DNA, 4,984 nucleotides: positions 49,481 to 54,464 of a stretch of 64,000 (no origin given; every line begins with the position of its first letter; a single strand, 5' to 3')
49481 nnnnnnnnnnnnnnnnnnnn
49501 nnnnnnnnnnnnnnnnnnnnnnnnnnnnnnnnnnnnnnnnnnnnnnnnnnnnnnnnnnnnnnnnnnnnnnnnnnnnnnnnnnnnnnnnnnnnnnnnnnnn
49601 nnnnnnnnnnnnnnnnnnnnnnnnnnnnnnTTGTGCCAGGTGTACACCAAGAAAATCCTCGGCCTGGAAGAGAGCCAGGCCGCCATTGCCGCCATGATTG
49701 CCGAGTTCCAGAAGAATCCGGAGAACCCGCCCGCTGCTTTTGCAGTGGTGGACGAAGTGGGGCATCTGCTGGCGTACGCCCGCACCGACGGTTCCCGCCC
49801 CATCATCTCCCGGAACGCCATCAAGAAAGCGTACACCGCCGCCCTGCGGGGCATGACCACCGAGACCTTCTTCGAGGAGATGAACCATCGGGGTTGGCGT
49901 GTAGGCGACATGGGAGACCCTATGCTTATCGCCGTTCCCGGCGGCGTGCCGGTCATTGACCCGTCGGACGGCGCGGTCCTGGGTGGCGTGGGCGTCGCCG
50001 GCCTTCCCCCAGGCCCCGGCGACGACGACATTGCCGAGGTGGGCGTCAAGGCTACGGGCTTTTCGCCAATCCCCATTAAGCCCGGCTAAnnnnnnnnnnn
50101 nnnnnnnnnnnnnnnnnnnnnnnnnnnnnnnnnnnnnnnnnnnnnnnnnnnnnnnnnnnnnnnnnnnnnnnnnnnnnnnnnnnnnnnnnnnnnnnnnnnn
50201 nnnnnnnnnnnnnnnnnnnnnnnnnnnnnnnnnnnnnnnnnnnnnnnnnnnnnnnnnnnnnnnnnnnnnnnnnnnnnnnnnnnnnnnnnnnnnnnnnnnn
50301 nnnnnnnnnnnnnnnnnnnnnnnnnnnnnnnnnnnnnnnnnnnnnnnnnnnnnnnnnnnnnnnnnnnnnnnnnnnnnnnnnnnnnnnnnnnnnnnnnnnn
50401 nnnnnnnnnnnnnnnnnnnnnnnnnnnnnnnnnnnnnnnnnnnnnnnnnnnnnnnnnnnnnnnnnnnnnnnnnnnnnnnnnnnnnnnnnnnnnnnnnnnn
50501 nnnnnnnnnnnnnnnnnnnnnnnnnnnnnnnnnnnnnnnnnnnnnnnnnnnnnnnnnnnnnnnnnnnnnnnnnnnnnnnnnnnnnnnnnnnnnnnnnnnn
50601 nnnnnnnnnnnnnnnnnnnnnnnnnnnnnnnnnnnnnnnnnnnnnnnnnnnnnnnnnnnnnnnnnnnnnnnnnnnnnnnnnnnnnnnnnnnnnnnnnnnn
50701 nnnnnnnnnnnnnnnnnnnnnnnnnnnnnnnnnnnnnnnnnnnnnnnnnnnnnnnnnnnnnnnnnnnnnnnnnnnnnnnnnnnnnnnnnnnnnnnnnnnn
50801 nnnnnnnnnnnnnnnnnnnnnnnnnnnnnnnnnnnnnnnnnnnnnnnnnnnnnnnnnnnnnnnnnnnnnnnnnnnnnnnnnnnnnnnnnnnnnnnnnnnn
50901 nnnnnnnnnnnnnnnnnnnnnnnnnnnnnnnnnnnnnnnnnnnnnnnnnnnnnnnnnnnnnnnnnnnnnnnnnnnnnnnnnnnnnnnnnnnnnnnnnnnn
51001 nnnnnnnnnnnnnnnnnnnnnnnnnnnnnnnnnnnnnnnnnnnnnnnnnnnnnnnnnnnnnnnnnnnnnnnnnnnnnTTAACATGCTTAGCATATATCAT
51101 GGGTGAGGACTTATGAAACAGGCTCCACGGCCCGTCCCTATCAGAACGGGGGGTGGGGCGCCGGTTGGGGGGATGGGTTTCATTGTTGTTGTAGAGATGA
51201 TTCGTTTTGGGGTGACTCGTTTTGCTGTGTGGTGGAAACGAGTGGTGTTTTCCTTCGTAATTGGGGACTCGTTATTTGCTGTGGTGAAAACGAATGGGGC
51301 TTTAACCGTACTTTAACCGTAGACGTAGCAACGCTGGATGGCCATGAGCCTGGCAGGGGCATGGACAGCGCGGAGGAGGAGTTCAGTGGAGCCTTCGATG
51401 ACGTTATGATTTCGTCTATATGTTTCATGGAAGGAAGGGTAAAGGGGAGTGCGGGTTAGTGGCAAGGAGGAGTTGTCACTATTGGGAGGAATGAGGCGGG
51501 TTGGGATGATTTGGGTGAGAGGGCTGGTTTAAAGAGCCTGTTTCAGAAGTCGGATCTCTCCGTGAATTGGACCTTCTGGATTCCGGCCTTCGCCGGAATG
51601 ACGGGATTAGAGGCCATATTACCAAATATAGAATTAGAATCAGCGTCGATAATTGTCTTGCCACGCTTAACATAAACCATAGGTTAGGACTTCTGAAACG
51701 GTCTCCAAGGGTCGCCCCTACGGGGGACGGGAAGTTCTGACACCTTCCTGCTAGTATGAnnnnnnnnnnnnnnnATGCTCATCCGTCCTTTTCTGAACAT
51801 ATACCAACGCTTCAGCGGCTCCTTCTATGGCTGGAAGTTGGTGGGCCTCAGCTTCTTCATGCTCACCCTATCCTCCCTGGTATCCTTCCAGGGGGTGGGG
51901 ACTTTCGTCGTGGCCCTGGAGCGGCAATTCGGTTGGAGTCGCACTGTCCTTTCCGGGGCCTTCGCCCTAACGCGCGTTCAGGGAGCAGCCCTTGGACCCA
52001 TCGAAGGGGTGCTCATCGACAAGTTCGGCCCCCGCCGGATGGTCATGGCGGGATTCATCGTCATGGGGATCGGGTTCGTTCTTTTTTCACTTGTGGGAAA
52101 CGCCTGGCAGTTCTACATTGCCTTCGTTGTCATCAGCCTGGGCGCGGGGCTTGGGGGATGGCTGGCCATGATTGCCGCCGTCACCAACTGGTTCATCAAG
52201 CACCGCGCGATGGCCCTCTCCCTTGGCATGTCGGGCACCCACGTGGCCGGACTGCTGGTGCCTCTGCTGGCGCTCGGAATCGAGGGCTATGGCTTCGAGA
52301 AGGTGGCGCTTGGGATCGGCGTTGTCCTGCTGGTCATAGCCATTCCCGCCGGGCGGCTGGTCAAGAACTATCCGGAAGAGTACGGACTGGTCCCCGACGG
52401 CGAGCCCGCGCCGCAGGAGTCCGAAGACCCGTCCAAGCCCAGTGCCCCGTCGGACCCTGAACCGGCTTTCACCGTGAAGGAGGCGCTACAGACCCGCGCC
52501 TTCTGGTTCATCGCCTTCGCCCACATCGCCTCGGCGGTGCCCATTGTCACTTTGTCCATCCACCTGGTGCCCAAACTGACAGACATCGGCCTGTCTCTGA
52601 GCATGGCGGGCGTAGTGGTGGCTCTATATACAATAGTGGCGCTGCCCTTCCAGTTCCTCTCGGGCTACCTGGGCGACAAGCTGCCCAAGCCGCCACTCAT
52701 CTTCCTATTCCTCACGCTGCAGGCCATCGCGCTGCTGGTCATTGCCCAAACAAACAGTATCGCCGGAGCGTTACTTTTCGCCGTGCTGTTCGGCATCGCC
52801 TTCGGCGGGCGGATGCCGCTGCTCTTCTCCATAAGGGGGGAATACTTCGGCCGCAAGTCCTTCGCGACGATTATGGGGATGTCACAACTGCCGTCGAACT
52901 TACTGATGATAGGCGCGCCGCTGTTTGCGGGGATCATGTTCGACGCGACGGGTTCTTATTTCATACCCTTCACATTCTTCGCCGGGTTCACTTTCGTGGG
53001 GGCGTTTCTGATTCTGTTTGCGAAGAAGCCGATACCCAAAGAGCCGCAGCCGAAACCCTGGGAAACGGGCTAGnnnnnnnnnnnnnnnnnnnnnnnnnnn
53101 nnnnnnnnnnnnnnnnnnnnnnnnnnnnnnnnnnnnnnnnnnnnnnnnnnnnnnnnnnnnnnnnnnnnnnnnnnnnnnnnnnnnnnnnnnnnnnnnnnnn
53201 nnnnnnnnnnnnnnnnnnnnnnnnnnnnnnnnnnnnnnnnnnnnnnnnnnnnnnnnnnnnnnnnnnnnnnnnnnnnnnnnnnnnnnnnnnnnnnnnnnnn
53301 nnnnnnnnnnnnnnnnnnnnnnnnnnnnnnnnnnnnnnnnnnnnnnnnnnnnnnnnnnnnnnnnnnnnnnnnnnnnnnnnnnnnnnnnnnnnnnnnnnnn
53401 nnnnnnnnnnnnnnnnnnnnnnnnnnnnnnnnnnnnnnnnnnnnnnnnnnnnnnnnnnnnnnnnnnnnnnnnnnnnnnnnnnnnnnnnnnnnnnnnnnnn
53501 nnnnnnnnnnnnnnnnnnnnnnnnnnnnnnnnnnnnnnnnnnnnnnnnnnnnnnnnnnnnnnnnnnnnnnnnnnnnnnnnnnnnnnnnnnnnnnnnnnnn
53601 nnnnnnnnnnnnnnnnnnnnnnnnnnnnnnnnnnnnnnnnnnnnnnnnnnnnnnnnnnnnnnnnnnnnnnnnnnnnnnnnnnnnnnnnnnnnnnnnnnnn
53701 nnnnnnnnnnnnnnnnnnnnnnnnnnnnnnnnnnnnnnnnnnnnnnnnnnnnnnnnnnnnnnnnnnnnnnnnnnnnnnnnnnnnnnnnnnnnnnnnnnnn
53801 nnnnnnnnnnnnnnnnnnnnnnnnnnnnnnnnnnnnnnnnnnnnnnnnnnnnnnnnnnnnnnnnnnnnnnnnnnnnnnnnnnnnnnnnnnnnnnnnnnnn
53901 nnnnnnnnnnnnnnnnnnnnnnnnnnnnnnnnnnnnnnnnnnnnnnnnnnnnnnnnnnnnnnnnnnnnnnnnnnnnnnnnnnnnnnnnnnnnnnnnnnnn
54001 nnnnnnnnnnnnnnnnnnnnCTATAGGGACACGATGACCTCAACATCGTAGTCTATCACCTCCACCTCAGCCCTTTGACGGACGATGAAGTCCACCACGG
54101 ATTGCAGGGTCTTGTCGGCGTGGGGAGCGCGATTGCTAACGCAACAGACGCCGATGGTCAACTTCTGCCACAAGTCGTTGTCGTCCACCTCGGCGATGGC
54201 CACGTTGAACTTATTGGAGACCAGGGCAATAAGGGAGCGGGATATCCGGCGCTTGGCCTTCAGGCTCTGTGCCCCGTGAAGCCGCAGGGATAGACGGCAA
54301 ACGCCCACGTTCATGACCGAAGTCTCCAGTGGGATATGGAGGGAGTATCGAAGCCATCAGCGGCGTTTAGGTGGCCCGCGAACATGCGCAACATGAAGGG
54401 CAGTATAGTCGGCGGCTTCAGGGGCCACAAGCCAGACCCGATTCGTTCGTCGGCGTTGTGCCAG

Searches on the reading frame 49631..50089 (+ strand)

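Call 64: search_protein_families(library=pfam, proteins=[window:49631-50089:+], max_evalue=0.001)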
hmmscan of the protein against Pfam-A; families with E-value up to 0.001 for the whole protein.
window:49631-50089:+ (152 aa): 1 family
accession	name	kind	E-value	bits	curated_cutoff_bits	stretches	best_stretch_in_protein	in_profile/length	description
PF03928.20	HbpS-like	-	1.2e-22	80.8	25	1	11-139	2-127/128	Haem degrading protein HbpS-like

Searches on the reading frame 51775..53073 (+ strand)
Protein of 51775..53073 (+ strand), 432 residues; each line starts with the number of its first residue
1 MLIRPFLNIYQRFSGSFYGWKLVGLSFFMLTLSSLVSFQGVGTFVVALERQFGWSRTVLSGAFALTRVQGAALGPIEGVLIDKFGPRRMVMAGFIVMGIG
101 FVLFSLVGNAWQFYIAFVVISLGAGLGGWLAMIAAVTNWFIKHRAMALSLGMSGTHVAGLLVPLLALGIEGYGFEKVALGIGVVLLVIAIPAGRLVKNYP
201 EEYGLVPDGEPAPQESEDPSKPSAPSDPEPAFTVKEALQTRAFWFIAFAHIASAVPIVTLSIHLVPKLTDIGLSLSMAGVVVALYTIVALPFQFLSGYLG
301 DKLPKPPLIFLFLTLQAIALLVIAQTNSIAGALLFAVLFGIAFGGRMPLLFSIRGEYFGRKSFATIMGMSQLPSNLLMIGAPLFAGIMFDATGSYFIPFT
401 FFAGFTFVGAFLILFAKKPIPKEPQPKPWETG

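Call 65: search_protein_families(library=pfam, proteins=[window:51775-53073:+], max_evalue=0.001)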
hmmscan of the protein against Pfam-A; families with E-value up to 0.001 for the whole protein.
window:51775-53073:+ (432 aa): 2 families
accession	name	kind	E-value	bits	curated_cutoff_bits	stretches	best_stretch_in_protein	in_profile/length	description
PF07690.21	MFS_1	-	5.9e-39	134.4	33.4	2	28-254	2-215/347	Major Facilitator Superfamily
PF12832.13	MFS_1_like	-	2.7e-06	27.1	25.2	1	183-372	168-344/373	MFS_1 like family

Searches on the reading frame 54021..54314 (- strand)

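Call 65: search_protein_families(library=pfam, proteins=[window:54021-54314:-], max_evalue=0.001)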
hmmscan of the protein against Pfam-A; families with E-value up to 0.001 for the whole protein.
window:54021-54314:- (97 aa): 1 family
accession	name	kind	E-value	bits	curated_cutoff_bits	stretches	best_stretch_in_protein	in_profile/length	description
PF04456.17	DUF503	-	3.7e-30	104.1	22.4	1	3-90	1-87/88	Protein of unknown function (DUF503)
